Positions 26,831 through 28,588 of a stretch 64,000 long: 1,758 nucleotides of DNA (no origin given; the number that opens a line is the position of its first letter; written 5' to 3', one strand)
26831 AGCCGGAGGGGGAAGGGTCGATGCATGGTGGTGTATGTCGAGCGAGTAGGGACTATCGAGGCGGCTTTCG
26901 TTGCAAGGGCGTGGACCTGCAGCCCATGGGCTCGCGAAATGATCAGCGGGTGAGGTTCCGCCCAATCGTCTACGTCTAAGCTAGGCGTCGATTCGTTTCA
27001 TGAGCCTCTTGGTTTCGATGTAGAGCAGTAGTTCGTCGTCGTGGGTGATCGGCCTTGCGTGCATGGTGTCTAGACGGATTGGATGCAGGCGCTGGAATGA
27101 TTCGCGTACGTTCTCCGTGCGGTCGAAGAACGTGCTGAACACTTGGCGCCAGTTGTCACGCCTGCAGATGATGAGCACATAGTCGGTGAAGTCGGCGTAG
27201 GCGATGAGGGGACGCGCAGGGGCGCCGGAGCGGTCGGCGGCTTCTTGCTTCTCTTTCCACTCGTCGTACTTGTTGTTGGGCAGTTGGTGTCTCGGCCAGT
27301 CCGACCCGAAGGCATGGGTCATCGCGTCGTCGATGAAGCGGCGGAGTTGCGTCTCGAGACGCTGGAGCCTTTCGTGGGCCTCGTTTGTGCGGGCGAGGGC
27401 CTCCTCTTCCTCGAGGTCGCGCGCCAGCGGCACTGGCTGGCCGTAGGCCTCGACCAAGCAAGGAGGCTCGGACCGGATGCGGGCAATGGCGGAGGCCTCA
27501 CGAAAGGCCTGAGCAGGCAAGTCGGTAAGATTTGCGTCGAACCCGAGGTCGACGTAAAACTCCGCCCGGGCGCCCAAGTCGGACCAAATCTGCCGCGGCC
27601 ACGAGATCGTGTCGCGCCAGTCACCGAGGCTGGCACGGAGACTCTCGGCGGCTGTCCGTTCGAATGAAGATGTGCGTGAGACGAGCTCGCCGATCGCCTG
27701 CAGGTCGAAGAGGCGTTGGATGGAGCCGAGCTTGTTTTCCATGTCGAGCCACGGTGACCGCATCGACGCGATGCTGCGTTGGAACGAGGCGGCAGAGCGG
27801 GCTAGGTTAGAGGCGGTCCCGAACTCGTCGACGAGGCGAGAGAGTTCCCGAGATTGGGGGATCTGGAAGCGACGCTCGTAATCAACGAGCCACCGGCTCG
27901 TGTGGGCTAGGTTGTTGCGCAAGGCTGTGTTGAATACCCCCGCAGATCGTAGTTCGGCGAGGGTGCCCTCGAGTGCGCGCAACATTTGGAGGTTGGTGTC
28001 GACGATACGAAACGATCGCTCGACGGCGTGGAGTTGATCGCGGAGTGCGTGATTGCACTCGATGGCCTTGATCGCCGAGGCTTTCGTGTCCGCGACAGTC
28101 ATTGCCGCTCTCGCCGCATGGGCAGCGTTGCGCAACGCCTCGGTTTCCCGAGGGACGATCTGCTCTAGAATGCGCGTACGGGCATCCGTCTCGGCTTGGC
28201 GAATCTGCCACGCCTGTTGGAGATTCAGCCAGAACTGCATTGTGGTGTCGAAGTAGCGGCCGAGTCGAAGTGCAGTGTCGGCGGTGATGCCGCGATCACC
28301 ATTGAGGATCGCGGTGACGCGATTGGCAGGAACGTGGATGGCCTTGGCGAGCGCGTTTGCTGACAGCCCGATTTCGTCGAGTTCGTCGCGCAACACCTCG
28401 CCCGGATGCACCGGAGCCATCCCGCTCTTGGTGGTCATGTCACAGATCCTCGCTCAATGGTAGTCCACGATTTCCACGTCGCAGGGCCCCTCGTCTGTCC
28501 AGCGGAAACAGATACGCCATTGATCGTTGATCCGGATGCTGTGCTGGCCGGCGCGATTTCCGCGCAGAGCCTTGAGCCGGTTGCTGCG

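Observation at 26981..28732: HigB toxin paired with a giant HigA-HTH protein ending in a Swt1-like HEPN (Rx4H) domain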

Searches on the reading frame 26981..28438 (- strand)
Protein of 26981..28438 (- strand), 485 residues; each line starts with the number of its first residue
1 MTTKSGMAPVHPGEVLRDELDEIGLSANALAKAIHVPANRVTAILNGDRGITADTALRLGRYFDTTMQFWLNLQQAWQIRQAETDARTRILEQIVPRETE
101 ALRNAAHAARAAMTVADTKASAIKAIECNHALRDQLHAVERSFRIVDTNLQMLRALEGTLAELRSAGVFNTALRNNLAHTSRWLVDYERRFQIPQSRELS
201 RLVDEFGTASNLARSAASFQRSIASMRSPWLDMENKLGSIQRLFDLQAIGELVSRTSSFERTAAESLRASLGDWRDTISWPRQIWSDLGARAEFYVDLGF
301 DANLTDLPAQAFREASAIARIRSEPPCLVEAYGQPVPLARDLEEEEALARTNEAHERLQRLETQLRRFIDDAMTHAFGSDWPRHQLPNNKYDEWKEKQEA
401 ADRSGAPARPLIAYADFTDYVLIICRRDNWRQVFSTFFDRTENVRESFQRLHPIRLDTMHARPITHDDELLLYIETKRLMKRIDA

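Call 3: search_protein_families(library=pfam, proteins=[window:26981-28438:-], max_evalue=1)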
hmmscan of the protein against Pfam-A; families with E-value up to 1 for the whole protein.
window:26981-28438:- (485 aa): 4 families
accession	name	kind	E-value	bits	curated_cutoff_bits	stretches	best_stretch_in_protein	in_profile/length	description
PF18731.6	HEPN_Swt1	-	1.2e-08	35.7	27.5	1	358-484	3-115/115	Swt1-like HEPN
PF01381.28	HTH_3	-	1e-06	29.1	23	1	16-69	1-54/55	Helix-turn-helix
PF13560.12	HTH_31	-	2.3e-05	25.1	27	1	24-65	14-56/64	Helix-turn-helix domain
PF13443.12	HTH_26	-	0.032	14.9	22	1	17-67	3-54/63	Cro/C1-type HTH DNA-binding domain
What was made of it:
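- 26984..27403 (-): aa 346-485: Swt1-family HEPN domain. PF18731 scores 35.7 bits against 27.5 (call 3).
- On HEPN superfamily, Swt1-like family (PF18731): The match scores 35.7 bits against 27.5, E 1.2e-8, over profile positions 3-115 of 115 (call 3).
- Checked: Long protein, aa 358-484: PF18731 HEPN_Swt1, 35.7 bits against 27.5, E 1.2e-8, covering profile positions 3-115 of 115 (call 3).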

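Call 4: search_protein_families(library=ncbifam, proteins=[window:26981-28438:-], max_evalue=1)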
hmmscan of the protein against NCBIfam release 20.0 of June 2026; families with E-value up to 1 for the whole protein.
window:26981-28438:- (485 aa): 3 families
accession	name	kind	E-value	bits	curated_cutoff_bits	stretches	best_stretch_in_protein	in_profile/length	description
TIGR02607.1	antidote_HigA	equivalog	1.4e-26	92.2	47.7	1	7-84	2-80/81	HigA family addiction module antitoxin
NF003162.0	PRK04140.1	equivalog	0.038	13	263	1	13-93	128-208/317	transcriptional regulator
TIGR04111.1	BcepMu_gp16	hypoth_equivalog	0.067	13.1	34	1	15-49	4-38/55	phage-associated protein, BcepMu gp16 family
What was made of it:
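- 28154..28438 (-): aa 1-95: a complete HigA/GraA-type XRE-HTH antitoxin domain. TIGR02607 scores 92.2 bits (call 4).
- On HigBA (GraTA-type) type II TA: The TIGR02607 equivalog model scores 92.2 bits against 47.7 (call 4).
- Checked: Long protein, aa 7-84: TIGR02607 antidote_HigA, 92.2 bits against 47.7 (call 4).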

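Call 5: search_protein_families(library=padloc, proteins=[window:26981-28438:-], max_evalue=1)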
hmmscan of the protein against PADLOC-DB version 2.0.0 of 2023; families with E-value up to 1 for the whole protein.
window:26981-28438:- (485 aa): 1 family
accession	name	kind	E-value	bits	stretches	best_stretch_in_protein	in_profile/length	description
PDLC04592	PDC-M34B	-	1.7e-07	29.1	1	353-468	60-175/192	-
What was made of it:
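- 26984..27403 (-): PADLOC PDC-M34B matches at E 1.7e-7 (call 5).
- Checked: Nothing in Pfam, NCBIfam or PADLOC matches aa 96-345 (calls 3-5).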

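Call 6: find_homologous_proteins(query=window:26981-28438:-)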
Query window:26981-28438:- (485 aa): 942 proteins with E <= 0.001 among 8000 candidates; the best 120 are listed.
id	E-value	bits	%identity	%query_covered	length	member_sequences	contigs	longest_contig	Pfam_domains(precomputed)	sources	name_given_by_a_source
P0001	0.0e+0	1076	100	100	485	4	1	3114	PF18731.7,PF01381.29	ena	-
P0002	4.1e-235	799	76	100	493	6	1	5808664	PF18731.7,PF01381.29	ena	-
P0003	6.0e-227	772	74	100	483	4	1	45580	PF18731.7,PF01381.29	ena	-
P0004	1.4e-226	771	75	100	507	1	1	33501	PF18731.7,PF01381.29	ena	-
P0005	7.9e-224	762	70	100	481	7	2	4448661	PF18731.7,PF01381.29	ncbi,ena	-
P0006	9.8e-222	755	70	100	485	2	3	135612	PF18731.7,PF01381.29,PF13560.13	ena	-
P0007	3.5e-220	750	70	100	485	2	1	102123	PF18731.7,PF01381.29,PF13560.13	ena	-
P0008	3.8e-217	740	68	100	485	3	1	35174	PF18731.7,PF01381.29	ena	-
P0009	5.3e-217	739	69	98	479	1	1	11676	PF18731.7,PF01381.29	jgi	-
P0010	4.2e-216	737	68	100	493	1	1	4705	PF18731.7,PF01381.29,PF13560.13,PF13443.13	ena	-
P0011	1.3e-211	722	66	100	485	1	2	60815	PF18731.7,PF01381.29,PF13560.13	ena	-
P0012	2.1e-211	721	65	100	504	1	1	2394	PF18731.7,PF01381.29,PF13560.13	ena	-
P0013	4.5e-211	720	67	100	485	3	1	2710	PF18731.7,PF01381.29,PF13560.13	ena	-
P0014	6.3e-211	719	67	100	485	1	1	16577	PF18731.7,PF01381.29,PF13560.13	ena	-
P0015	1.8e-210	718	66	100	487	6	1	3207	PF18731.7,PF01381.29,PF13560.13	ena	-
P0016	6.0e-210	716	67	100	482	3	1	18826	PF18731.7,PF01381.29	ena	-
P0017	3.4e-208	710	67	100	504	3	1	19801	PF18731.7,PF01381.29,PF13560.13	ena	-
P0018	4.7e-199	680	64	100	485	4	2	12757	PF01381.29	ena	-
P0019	6.5e-197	673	64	100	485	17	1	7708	PF18731.7,PF01381.29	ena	-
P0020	4.6e-195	667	62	100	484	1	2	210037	PF18731.7,PF01381.29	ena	-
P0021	5.0e-191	654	63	100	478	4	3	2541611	PF18731.7,PF01381.29,PF13560.13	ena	-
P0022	1.0e-188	646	62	100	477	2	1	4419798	PF18731.7,PF01381.29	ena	-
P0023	7.4e-187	640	61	100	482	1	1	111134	PF01381.29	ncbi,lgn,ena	-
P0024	4.1e-186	638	60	100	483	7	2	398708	PF18731.7,PF01381.29,PF13560.13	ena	-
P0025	1.7e-185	636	61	100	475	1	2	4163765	PF18731.7,PF01381.29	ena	-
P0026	2.3e-184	632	60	100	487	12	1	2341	PF18731.7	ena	-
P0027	7.5e-178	610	58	100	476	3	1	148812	PF18731.7,PF01381.29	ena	-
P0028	4.1e-174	598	57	100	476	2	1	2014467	PF18731.7,PF01381.29,PF13560.13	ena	-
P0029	1.7e-172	593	58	100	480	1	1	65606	PF18731.7,PF01381.29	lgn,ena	-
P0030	2.8e-172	592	56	100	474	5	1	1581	PF18731.7,PF01381.29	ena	-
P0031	5.8e-172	591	58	99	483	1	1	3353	PF18731.7,PF01381.29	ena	-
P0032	9.4e-172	590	57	100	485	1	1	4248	PF18731.7,PF01381.29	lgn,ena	-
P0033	1.6e-171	590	58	100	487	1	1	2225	PF18731.7,PF01381.29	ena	-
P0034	7.6e-171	587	57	100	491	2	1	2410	PF18731.7,PF01381.29,PF13560.13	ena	-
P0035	3.2e-169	582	56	100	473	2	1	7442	PF18731.7,PF01381.29,PF13560.13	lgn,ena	-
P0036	7.1e-169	581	58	100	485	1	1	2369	PF18731.7,PF01381.29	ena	-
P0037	7.8e-169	581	57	99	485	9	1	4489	PF18731.7,PF01381.29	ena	-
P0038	8.0e-169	581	57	100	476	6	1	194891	PF18731.7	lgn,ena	-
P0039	1.2e-167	577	56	100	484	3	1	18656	PF18731.7,PF01381.29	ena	-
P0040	1.5e-167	577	57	100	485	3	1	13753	PF18731.7,PF01381.29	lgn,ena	-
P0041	1.5e-167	576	56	100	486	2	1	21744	PF18731.7,PF01381.29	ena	-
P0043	2.5e-166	572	55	100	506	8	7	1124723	PF18731.7,PF01381.29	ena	-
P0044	1.8e-165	570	57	100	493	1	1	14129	PF01381.29,PF13560.13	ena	-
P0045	1.9e-165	570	57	100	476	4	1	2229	PF18731.7,PF01381.29,PF13560.13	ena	-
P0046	2.3e-165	569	56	100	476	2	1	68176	PF18731.7,PF01381.29,PF13560.13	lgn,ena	-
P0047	2.9e-165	569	57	100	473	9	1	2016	PF18731.7,PF01381.29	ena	-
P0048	3.3e-165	569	57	100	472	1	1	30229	PF18731.7,PF01381.29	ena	-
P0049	4.3e-165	568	57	100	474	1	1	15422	PF18731.7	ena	-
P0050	9.7e-165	567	56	99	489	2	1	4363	PF18731.7,PF01381.29,PF13560.13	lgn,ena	-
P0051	3.7e-164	565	57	100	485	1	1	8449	PF18731.7,PF01381.29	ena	-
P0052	4.5e-164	565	55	100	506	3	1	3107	PF18731.7,PF01381.29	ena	-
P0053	1.3e-163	563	54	100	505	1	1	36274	PF18731.7,PF01381.29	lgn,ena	-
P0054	1.7e-161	557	55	98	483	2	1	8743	PF18731.7,PF01381.29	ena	-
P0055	2.1e-161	556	54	100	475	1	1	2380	PF18731.7,PF01381.29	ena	-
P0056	1.3e-159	550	55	100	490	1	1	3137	PF18731.7,PF01381.29,PF13560.13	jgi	-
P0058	7.1e-157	541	55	100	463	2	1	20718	PF18731.7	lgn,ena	-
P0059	5.3e-150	519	50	100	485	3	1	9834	PF18731.7,PF01381.29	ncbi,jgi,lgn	-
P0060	2.7e-149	516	51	100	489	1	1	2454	PF18731.7,PF01381.29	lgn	-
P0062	5.4e-144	499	50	100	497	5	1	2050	PF18731.7,PF01381.29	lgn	-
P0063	3.6e-143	496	49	100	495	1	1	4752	PF12844.14,PF18731.7,PF01381.29,PF13560.13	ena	-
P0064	1.3e-140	488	49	100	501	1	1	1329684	PF18731.7,PF01381.29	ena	-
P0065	2.6e-140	487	60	76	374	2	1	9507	PF18731.7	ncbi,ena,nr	ncbi:MAG: hypothetical protein F4Y20_06390 [Acidobacteria bacterium]|nr:hypothetical protein [Acidob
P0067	1.6e-138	481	47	100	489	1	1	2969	PF18731.7,PF01381.29,PF13560.13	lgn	-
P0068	5.5e-136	472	48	100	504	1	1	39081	PF18731.7,PF01381.29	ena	-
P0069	2.0e-128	448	61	67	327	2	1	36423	PF18731.7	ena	-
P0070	5.4e-126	439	43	100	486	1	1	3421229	PF18731.7,PF01381.29,PF13560.13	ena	-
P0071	4.9e-121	423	44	100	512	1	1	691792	PF01381.29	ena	-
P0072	7.3e-120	419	53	75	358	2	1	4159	PF18731.7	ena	-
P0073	3.4e-118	414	45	98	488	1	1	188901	PF18731.7,PF01381.29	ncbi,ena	-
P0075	8.9e-116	406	52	80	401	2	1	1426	PF18731.7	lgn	-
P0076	1.0e-114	402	51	75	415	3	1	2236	PF18731.7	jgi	jgi:hypothetical protein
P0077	5.0e-114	400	50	78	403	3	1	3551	PF18731.7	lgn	-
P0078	9.8e-114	399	49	79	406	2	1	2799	PF18731.7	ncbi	-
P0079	2.5e-113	398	48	80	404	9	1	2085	PF18731.7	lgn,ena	-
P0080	7.8e-113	396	51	78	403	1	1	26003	PF18731.7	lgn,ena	-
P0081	5.7e-112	393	48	80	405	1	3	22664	PF18731.7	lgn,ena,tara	tara:strand:- start:802 stop:2019 length:1218 start_codon:yes stop_codon:yes gene_type:complete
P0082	1.0e-111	392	49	78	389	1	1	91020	-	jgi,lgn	-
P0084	5.0e-111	390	48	80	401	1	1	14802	PF18731.7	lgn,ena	-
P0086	1.2e-110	389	50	81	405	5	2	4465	PF18731.7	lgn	-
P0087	1.5e-110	389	76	46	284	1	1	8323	PF18731.7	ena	-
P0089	1.0e-109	386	49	80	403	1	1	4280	PF18731.7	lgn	-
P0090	1.2e-109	386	51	78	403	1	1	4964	PF18731.7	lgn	-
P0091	1.2e-109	386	47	82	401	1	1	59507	PF18731.7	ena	-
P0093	2.0e-109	385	48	79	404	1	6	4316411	-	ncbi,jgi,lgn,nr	ncbi:MAG: hypothetical protein OJF47_003861 [Nitrospira sp.]|jgi:hypothetical protein|nr:MAG: hypoth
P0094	2.7e-109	384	53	68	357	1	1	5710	PF18731.7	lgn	-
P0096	3.5e-109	384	48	83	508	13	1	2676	PF18731.7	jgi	jgi:DNA-binding phage protein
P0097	6.3e-109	383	50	78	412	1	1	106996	PF18731.7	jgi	jgi:hypothetical protein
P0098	9.8e-109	383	48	76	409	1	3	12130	PF18731.7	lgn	-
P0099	1.2e-108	382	46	82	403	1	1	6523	PF18731.7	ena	-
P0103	2.3e-108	381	48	79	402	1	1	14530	PF18731.7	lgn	-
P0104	3.0e-108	381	49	76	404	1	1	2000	PF18731.7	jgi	jgi:hypothetical protein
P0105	3.2e-108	381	74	48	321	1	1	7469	PF18731.7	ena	-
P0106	3.3e-108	381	51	79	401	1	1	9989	PF18731.7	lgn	-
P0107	3.7e-108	381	48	79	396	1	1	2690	PF18731.7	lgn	-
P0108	3.7e-108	381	49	80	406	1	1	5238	PF18731.7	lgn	-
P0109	4.1e-108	381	50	74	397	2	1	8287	PF18731.7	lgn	-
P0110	4.5e-108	380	51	74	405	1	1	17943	PF18731.7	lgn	-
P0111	5.3e-108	380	50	79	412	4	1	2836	PF18731.7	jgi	jgi:hypothetical protein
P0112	8.7e-108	379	49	74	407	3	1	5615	PF18731.7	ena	-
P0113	1.2e-107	379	49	78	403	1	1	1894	PF18731.7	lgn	-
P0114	1.6e-107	379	48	74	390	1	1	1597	PF18731.7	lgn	-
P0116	2.0e-107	378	50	71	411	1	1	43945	PF18731.7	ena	-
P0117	4.1e-107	377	48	77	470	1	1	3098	PF18731.7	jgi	jgi:hypothetical protein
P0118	5.4e-107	377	50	75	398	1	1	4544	PF18731.7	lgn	-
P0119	1.3e-106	376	48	78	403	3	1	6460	PF18731.7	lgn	-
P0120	1.5e-106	375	51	72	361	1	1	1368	PF18731.7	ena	-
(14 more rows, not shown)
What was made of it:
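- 26981..28438 (-): Whole 485-aa gene for the HigA-HEPN fusion protein, stop codon included. About 70 full-length homologue clusters exist (call 6).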

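Call 9: find_related_loci(query=A1, collection=genome_contigs, flank=4000)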
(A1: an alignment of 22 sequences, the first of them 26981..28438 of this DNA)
Query A1 (485 aa) in genome_contigs; peptide patterns used: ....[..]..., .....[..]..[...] (x = any residue, [..] = any of these).
83 stretches matched a pattern; 34 encode a relative of the query (tblastn E <= 1e-3); 34 distinct loci.
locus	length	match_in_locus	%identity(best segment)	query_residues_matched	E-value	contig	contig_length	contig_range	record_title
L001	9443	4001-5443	70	1-485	0e+0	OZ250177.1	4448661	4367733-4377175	MAG: Candidatus Multivorans sp. isolate 36e5008e-f582-4c91-8c3b-5baff8031e1a genome assembly, chromosome: 1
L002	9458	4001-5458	67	1-485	0e+0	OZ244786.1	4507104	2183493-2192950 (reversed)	MAG: Candidatus Multivorans sp. isolate 506956bb-d3ba-4b36-a8b3-9439da49a84d genome assembly, chromosome: 1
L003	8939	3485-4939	64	1-485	0e+0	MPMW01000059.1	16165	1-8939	MAG: Acidobacteria bacterium bin61 NODE_4477_length_16165_cov_16.1801_ID_8953, whole genome shotgun sequence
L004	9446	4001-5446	61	1-485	0e+0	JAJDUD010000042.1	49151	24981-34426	MAG: Acidobacteria bacterium isolate jk18x1bzbins.64 k141_1366105, whole genome shotgun sequence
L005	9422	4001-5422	57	1-483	1e-172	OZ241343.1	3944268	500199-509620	MAG: Candidatus Azotimanducaceae bacterium isolate 75a24efc-86fb-4457-ba1a-d67b369d5512 genome assembly, chromosome: 1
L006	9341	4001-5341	50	37-485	4e-136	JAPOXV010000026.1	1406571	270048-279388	MAG: Gammaproteobacteria bacterium isolate COS4_bin_15 NODE_3_length_1406571_cov_53.2678, whole genome shotgun sequence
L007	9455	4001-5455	44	1-485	1e-127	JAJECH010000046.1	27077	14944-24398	MAG: Pseudomonadales bacterium isolate jk18xAbins.10 k141_1103895, whole genome shotgun sequence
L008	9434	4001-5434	45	9-483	2e-125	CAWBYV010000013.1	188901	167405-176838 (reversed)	MAG: uncultured delta proteobacterium isolate MFD03044.bin.2.84 genome assembly, contig: contig_43897, whole genome shot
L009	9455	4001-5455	43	1-485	7e-125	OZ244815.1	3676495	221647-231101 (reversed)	MAG: Candidatus Azotimanducaceae bacterium isolate 0937b914-cd5b-423c-bd4b-687d2cd29063 genome assembly, chromosome: 1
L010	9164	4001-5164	50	89-483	4e-118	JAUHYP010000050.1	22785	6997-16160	MAG: Gammaproteobacteria bacterium isolate 3_bin.7 NODE_2797_length_22785_cov_42.687748, whole genome shotgun sequence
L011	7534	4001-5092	49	111-481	7e-116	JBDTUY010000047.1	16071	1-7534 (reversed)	MAG: Acidobacteriota bacterium isolate cluster3_bin.55 NODE_13927_length_16071_cov_7.579920, whole genome shotgun sequen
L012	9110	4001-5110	51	118-483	9e-116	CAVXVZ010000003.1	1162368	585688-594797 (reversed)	MAG: uncultured Alphaproteobacteria bacterium isolate MFD04463.bin.3.342 genome assembly, contig: contig_11421, whole ge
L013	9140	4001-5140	47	110-483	1e-112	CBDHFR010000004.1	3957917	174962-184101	MAG: Rhodospirillaceae bacterium isolate 78a68249-97fb-475d-9422-75db5b547fb3 genome assembly, contig: contig_4, whole g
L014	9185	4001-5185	47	102-483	2e-111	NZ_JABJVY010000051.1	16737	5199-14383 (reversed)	Amorphus sp. 3PC139-8 NODE_51_length_16737_cov_152.138, whole genome shotgun sequence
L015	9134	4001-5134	48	103-483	2e-109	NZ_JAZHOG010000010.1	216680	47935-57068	Elongatibacter sediminis strain CH-27 NODE_10_length_216680_cov_115.428184, whole genome shotgun sequence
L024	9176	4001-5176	49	106-481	1e-118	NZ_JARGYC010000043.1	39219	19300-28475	Psychromarinibacter sediminicola strain C21-152 scaffold_43_length=39220, whole genome shotgun sequence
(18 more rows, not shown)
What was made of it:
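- Checked: They come from ENA, JGI, NCBI and Logan assemblies and include complete MAG chromosomes (calls 6, 9).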

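Call 14: search_solved_structures(query=A2, max_evalue=10, show_alignments=2)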
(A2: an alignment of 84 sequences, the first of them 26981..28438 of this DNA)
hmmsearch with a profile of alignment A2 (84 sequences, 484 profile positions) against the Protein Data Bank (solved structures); distinct sequences matched with E-value up to 10: 34.
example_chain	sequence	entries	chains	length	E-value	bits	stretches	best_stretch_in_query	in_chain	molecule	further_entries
3trb_A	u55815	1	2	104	8.3e-28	100.8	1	3-98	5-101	Virulence-associated protein I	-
7csv_A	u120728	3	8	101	4.1e-24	88.7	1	3-94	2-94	HTH cro/C1-type domain-containing protein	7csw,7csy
6jpi_A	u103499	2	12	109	5e-24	88.4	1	3-94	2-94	HTH cro/C1-type domain-containing protein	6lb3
6f8s_A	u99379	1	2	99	2e-22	83.1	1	3-93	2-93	XRE family transcriptional regulator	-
6f8h_A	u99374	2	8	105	2.3e-22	82.9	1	3-93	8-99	XRE family transcriptional regulator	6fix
2eby_A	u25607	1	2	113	2.4e-14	56.4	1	6-109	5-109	Putative HTH-type transcriptional regulator ybaQ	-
3cec_A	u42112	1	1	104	5.8e-14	55.2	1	7-87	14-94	Putative antidote protein of plasmid maintenance system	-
2icp_A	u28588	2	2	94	2.8e-12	49.6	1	10-96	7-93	antitoxin higa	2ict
4mct_A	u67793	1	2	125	1.5e-11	47.2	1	8-101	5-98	Antidote protein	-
4mcx_A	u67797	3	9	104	3.7e-11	45.9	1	8-88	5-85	Antidote protein | Antitoxin HigA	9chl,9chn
6chv_A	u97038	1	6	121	4.8e-11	45.5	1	7-88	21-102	Antitoxin HigA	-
6cf1_A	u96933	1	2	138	7.1e-11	45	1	7-88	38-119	Antitoxin HigA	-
6nz1_A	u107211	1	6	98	0.081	15.1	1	91-162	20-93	Design construct XXA_GVDQ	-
3cvf_A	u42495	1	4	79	0.29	13.3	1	113-178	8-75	Homer protein homolog 3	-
6nyi_A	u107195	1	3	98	0.43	12.7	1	91-162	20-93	Design construct XXA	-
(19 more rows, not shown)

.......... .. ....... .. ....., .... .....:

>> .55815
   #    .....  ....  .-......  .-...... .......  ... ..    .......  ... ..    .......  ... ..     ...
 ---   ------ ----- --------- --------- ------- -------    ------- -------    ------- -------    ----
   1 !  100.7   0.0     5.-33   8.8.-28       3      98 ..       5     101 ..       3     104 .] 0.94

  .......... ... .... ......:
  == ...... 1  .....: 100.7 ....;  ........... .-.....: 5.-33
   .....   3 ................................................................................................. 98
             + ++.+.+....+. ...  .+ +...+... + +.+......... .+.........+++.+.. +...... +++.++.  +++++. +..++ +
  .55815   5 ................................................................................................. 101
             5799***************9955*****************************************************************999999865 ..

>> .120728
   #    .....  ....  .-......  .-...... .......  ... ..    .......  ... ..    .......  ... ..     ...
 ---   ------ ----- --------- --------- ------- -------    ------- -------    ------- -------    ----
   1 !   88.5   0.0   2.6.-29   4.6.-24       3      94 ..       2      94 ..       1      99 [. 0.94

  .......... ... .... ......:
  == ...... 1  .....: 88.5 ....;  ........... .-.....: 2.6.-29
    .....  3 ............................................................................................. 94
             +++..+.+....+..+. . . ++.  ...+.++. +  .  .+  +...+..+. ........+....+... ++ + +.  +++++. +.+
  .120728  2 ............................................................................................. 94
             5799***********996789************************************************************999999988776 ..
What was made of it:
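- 28154..28438 (-): A PDB profile search hits 3trb, 7csv, 6jpi and 6f8h/6f8s GraA at E 1e-22 to 1e-28 (call 14).
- On HigBA (GraTA-type) type II TA: PDB HigA and GraA structures match at E 1e-22 to 1e-28 (call 14).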

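Call 22: predict_structure(alignment_id=A2)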
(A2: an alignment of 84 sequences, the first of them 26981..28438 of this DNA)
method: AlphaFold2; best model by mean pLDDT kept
length: 485 residues; sequences in the alignment: 84
mean_pLDDT: 89.4   pTM: 0.82
mean pLDDT of the five models: 89.4, 89.4, 88.6, 87.2, 87.0
residues with pLDDT >= 90: 345; 70-90: 100; 50-70: 31; < 50: 9
segments of 3 or more residues with pLDDT < 50: 1-6, 340-342
pLDDT, mean of each block of 10 residues (from residue 1): 47 90 92 94 89 94 94 87 68 75 91 76 91 90 72 90 93 90 94 96 88 77 96 97 96 92 95 93 89 96 96 97 90 68 71 95 97 97 93 94 89 95 96 95 97 94 96 97 91
secondary structure, 60 per line:
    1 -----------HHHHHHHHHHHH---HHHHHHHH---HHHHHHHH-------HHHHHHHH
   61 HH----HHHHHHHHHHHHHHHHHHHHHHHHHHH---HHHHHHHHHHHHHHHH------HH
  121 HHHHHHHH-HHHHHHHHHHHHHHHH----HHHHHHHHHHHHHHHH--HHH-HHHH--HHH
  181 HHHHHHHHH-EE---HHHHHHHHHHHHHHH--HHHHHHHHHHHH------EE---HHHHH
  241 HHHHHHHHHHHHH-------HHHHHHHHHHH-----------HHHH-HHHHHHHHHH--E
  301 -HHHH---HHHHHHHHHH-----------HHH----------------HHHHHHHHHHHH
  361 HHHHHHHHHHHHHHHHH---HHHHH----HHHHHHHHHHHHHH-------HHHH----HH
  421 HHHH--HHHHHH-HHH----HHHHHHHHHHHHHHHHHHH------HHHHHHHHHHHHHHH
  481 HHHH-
elements in order: H12-23 H27-34 H38-45 H53-62 H67-93 H97-112 H119-128 H130-145 H150-165 H172-175 H178-189 H196-210 H213-224 H236-253 H261-271 H283-286 H288-297 H302-305 H309-318 H349-377 H381-385 H390-403 H411-414 H419-424 H427-432 H441-459 H466-484
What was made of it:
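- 26981..28438 (-): The AF2 model has pLDDT 89.4 and pTM 0.82 (call 22).
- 26984..27403 (-): The AF2 helices are 349-377, 390-403, 441-459 and 466-484, with an insert between the second and third (call 22).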
